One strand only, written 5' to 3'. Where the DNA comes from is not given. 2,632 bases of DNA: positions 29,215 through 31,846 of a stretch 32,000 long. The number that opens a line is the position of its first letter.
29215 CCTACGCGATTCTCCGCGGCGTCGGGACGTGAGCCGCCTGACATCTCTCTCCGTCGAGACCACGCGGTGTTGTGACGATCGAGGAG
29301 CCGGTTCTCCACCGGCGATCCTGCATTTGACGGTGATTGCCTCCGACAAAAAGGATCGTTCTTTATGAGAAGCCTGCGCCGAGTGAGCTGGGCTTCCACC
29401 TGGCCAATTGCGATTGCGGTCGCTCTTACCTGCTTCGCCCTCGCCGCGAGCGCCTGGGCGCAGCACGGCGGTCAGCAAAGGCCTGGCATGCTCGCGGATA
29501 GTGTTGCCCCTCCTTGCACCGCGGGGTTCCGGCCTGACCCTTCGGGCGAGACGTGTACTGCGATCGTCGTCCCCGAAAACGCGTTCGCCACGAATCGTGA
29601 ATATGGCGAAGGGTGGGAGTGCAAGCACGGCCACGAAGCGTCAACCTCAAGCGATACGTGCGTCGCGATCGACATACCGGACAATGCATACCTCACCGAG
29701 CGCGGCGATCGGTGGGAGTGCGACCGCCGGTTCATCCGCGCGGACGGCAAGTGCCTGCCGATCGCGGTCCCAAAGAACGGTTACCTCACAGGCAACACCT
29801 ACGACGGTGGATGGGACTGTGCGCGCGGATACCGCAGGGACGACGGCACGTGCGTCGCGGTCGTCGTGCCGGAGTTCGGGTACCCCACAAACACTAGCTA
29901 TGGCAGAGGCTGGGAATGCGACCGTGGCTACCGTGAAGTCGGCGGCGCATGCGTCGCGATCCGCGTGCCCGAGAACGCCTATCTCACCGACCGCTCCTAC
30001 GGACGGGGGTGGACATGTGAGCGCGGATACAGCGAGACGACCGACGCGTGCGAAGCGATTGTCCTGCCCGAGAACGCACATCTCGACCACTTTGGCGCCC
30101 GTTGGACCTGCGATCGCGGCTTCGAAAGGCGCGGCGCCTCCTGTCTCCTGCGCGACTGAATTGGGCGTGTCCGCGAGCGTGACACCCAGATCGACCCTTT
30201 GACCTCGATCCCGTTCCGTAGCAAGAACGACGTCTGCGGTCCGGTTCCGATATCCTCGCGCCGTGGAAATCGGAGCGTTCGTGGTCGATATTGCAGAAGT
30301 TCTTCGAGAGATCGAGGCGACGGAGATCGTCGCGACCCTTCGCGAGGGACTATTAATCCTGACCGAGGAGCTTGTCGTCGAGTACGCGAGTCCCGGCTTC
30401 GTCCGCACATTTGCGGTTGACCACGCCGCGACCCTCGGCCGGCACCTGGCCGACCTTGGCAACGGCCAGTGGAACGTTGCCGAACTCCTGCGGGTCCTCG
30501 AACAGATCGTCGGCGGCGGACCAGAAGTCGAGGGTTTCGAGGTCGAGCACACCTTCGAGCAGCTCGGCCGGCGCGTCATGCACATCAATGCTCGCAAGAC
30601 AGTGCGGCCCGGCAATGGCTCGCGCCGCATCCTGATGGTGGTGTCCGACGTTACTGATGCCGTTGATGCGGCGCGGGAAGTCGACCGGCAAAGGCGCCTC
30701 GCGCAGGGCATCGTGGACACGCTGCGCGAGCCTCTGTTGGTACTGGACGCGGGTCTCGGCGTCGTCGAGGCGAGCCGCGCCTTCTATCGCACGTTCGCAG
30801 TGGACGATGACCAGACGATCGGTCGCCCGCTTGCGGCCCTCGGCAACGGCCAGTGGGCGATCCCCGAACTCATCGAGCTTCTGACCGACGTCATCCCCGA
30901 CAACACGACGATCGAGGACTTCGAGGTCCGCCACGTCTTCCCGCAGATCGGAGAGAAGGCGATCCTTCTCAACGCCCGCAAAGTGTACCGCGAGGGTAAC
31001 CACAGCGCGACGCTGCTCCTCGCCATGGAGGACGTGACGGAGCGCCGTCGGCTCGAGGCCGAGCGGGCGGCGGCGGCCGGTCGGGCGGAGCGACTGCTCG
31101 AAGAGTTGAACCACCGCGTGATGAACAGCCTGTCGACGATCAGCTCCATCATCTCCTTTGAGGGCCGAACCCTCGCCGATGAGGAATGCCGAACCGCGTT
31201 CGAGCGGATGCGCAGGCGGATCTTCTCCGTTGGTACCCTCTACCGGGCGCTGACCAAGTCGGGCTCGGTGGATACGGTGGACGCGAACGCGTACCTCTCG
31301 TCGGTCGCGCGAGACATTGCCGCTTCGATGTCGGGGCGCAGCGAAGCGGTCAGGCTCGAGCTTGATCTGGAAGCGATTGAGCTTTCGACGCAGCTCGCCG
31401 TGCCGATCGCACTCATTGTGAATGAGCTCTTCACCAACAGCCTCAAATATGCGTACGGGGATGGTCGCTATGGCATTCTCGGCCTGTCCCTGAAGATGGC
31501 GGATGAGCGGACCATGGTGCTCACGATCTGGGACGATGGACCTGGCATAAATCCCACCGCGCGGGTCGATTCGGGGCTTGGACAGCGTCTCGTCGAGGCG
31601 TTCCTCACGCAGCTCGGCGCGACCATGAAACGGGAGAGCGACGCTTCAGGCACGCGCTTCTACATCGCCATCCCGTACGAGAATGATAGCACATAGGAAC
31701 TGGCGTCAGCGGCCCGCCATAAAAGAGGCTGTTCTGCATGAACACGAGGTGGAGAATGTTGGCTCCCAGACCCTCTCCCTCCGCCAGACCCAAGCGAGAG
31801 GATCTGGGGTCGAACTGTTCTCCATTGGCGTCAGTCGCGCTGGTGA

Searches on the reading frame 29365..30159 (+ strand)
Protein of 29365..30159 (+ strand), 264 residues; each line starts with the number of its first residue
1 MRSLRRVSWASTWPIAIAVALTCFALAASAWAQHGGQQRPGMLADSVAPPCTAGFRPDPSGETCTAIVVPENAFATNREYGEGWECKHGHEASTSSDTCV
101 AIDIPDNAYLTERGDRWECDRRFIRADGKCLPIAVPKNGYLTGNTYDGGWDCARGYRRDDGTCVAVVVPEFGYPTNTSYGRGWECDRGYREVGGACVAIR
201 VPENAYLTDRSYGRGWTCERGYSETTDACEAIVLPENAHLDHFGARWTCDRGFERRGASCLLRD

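Call 3: search_protein_families(library=pfam, proteins=[window:29365-30159:+], max_evalue=1)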
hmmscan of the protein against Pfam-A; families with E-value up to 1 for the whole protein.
window:29365-30159:+ (264 aa): 4 families
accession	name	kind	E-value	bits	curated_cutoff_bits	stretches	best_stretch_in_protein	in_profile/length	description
PF15430.11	SVWC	-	0.025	15.3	27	0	209-242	17-50/66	Single domain von Willebrand factor type C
PF12662.13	cEGF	-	0.034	14.4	26.6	1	51-67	6-22/24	Complement Clr-like EGF-like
PF12946.13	EGF_MSP1_1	-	0.037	14.5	27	0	182-197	22-37/37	MSP1 EGF domain 1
PF17181.9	EPF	-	0.039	14.4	27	0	64-89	19-46/52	Epidermal patterning factor proteins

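Call 4: search_protein_families(library=ncbifam, proteins=[window:29365-30159:+], max_evalue=1)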
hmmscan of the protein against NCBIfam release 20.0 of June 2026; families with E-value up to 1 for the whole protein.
window:29365-30159:+ (264 aa): 0 families

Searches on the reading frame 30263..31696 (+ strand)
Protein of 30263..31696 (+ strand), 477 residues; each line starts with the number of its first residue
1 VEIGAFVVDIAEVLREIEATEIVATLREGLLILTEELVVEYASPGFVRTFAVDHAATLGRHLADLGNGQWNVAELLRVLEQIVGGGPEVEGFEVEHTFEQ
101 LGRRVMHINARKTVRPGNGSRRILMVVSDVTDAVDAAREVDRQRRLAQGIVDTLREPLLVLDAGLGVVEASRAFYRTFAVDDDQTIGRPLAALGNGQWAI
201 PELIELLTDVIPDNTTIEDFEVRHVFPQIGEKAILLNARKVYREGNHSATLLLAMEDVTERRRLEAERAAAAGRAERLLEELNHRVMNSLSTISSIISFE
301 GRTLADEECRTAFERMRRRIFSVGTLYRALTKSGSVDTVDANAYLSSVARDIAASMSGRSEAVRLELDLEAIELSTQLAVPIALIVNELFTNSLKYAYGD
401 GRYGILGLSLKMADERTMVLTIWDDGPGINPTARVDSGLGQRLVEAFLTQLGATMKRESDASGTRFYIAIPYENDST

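Call 64: search_protein_families(library=pfam, proteins=[window:30263-31696:+], max_evalue=0.001)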
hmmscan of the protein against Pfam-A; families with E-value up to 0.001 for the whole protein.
window:30263-31696:+ (477 aa): 7 families
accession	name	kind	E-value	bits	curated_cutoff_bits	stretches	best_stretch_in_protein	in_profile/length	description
PF07568.18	HisKA_2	-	6.5e-17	61.8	22.3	1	281-355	1-75/76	Histidine kinase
PF08448.16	PAS_4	-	1e-13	51.9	23.1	2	152-263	2-110/110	PAS fold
PF00989.32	PAS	-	1.9e-09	37.9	22.6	1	148-257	4-112/113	PAS fold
PF02518.31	HATPase_c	-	1.6e-08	35.4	26.4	1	381-473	5-110/111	Histidine kinase-, DNA gyrase B-, and HSP90-like ATPase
PF13426.13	PAS_9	-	1.6e-07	32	27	0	28-132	2-103/103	PAS domain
PF13581.12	HATPase_c_2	-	1.8e-07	31.6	27.4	1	369-440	19-90/127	Histidine kinase-like ATPase domain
PF07536.20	HWE_HK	-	0.00014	22.9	22.8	1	281-332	1-50/83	HWE histidine kinase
